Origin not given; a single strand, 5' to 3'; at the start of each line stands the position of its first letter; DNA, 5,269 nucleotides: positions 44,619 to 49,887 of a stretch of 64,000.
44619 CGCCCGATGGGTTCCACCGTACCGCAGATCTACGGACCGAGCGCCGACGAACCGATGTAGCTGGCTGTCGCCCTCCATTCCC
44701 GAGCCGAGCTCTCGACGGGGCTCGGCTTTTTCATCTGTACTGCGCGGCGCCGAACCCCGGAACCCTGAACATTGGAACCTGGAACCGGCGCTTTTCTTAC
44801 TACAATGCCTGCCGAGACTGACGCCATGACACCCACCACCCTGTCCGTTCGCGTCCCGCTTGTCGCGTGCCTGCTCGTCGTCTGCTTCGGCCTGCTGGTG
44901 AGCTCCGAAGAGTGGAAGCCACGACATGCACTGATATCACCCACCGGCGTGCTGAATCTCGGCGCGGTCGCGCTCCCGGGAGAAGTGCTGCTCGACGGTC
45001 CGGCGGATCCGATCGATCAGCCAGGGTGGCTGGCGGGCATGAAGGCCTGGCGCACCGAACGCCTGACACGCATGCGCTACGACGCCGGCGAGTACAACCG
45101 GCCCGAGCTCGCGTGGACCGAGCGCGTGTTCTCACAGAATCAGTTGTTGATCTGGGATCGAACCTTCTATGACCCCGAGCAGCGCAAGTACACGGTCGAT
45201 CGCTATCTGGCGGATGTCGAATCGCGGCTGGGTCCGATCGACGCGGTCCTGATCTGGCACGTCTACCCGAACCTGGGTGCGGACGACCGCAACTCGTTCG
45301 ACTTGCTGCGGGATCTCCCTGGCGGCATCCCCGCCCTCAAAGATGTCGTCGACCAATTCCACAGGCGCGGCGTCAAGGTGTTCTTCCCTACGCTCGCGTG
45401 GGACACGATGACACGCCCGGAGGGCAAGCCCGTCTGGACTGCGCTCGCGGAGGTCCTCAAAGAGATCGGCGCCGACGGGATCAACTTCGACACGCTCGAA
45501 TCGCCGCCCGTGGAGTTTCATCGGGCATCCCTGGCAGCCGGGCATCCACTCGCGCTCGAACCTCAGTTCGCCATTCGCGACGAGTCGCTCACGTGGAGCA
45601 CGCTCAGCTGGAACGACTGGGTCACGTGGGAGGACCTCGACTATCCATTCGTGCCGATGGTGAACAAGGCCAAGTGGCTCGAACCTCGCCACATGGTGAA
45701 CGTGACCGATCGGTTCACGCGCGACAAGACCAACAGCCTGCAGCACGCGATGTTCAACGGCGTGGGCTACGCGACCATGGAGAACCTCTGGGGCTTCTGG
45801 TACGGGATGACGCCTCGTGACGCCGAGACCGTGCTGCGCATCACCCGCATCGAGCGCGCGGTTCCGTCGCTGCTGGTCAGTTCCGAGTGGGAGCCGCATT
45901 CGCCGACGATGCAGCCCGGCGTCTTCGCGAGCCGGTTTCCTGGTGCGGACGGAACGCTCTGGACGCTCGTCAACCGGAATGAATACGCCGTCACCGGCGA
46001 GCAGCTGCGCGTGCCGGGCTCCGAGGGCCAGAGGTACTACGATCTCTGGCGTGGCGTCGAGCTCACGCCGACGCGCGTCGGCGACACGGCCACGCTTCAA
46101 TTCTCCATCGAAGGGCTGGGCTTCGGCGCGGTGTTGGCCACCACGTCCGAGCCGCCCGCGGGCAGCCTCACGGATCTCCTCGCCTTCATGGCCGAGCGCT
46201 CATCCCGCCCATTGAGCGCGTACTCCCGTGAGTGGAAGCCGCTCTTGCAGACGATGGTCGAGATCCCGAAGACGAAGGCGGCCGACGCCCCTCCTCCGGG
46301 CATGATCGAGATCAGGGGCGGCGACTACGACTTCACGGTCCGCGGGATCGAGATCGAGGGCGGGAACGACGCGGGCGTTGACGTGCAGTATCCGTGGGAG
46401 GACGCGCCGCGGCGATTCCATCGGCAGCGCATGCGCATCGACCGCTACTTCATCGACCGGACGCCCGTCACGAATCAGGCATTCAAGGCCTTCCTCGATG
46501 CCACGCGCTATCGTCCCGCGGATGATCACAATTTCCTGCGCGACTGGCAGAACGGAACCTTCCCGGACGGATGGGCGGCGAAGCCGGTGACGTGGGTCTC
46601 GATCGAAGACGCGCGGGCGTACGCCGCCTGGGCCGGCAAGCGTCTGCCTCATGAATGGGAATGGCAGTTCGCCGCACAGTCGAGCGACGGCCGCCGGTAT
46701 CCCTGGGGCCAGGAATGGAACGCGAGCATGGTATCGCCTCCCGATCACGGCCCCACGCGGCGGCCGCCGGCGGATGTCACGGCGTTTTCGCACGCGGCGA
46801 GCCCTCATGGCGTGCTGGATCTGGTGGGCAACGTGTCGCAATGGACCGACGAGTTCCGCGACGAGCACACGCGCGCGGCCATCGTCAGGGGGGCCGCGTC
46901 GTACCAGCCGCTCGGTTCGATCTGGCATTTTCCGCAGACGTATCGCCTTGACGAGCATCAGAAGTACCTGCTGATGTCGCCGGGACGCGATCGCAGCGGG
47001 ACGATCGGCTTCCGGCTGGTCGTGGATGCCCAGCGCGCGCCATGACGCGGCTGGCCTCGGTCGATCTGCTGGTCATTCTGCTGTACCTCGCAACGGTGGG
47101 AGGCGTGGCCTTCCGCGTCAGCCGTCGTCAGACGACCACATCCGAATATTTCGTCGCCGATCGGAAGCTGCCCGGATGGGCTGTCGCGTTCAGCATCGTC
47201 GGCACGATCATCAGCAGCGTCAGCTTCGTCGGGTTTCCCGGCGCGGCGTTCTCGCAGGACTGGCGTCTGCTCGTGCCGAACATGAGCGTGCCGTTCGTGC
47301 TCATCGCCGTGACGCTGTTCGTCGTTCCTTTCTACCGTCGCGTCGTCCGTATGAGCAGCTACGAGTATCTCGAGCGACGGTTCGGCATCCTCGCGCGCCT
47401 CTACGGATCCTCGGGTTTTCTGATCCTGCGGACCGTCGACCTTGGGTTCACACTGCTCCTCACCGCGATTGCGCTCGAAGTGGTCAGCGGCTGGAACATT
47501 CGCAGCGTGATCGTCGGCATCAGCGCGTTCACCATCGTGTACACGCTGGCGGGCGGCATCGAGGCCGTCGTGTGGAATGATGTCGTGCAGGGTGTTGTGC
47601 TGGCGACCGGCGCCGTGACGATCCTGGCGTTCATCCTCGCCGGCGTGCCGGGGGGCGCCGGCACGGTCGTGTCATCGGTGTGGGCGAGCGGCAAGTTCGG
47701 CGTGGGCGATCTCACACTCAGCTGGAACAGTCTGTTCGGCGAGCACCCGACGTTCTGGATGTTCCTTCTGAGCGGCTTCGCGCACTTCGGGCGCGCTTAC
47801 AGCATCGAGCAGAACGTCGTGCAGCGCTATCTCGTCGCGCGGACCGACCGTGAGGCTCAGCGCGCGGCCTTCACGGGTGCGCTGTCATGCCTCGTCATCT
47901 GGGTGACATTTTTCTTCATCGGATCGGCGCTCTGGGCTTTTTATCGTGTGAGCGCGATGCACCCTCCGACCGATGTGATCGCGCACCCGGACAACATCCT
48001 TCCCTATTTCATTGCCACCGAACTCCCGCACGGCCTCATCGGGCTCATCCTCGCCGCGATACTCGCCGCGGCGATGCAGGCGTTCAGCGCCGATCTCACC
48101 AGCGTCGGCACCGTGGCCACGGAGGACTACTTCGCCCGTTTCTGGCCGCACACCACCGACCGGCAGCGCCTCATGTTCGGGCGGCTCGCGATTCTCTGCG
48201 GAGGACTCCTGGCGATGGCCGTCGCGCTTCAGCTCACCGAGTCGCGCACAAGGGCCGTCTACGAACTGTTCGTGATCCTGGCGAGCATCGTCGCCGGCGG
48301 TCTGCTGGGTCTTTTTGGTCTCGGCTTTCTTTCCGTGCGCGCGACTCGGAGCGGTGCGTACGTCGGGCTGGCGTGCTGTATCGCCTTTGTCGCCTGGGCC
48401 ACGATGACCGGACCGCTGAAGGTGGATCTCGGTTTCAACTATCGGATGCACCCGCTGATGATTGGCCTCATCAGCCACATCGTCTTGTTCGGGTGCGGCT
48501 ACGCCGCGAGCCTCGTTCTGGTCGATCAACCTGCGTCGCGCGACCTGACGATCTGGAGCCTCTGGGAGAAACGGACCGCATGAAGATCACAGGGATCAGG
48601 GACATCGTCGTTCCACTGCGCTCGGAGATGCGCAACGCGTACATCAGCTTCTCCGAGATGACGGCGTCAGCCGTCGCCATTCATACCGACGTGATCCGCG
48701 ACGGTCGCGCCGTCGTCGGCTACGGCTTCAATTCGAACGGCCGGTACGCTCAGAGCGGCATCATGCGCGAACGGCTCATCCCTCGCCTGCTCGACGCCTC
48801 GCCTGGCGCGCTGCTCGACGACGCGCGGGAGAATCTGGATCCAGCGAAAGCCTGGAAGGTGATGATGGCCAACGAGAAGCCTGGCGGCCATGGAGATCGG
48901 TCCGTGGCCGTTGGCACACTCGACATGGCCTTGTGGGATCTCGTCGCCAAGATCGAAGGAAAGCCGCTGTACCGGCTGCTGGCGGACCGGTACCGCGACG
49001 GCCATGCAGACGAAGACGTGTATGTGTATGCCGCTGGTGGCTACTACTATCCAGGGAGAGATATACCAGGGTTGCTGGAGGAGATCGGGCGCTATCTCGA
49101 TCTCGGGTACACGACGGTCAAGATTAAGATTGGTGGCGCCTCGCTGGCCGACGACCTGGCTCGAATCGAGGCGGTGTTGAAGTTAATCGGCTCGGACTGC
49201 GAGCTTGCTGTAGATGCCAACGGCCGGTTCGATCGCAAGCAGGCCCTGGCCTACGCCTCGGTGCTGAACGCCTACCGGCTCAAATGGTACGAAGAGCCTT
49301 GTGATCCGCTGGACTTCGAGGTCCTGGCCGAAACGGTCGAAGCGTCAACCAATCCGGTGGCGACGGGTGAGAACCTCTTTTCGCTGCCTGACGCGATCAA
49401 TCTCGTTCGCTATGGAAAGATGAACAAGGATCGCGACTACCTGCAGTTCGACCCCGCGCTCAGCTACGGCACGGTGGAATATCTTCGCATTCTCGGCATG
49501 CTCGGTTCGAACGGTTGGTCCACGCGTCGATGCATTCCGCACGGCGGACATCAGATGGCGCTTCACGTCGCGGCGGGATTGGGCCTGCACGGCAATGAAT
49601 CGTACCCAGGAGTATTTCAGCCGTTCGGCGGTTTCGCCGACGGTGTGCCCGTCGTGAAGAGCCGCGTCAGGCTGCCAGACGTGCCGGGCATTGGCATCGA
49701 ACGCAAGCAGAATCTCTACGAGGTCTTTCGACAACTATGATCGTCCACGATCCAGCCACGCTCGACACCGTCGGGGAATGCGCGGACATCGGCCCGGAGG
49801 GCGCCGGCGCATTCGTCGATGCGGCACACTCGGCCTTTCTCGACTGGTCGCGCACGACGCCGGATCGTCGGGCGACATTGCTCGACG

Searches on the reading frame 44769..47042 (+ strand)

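Call 13: search_protein_families(library=pfam, proteins=[window:44769-47042:+], max_evalue=0.001)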
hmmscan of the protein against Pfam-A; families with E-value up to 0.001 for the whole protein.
window:44769-47042:+ (758 aa): 1 family
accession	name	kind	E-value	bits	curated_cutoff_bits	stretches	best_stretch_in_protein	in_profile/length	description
PF03781.23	FGE-sulfatase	-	8.9e-33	114.4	23.3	1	527-712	6-208/255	Sulfatase-modifying factor enzyme 1-like domain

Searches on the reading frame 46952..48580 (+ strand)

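Call 13: search_protein_families(library=pfam, proteins=[window:46952-48580:+], max_evalue=0.001)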
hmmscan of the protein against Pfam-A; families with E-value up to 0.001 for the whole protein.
window:46952-48580:+ (543 aa): 1 family
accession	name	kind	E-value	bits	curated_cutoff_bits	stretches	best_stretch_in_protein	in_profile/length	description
PF00474.23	SSF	-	7.7e-38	130.9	22.8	1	66-473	1-403/406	Sodium:solute symporter family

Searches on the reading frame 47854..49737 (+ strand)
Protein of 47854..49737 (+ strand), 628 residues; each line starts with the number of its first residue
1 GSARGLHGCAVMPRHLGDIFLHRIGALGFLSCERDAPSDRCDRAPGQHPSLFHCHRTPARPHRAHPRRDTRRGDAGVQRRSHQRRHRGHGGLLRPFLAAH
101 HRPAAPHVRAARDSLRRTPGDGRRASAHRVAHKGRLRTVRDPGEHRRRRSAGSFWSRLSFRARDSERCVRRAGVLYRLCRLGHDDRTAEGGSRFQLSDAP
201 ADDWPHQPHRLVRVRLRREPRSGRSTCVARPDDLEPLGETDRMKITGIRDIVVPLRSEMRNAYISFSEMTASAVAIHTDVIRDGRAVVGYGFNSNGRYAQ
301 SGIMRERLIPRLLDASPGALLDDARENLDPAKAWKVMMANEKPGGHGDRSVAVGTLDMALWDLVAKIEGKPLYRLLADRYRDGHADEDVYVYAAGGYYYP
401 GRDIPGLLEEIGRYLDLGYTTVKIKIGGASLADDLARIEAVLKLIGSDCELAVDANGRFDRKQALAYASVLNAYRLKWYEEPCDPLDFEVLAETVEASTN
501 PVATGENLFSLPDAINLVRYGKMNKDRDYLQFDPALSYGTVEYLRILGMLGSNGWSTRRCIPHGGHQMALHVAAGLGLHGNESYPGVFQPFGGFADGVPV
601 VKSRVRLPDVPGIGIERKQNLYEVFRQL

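Call 13: search_protein_families(library=pfam, proteins=[window:47854-49737:+], max_evalue=0.001)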
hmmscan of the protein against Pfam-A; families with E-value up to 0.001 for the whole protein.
window:47854-49737:+ (628 aa): 2 families
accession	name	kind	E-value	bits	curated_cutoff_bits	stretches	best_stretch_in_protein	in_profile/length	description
PF13378.12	MR_MLE_C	-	1.9e-34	119.7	29.4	1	408-617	3-215/219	Enolase C-terminal domain-like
PF02746.21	MR_MLE_N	-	0.00066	20.3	22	0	283-376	37-116/117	Mandelate racemase / muconate lactonizing enzyme, N-terminal domain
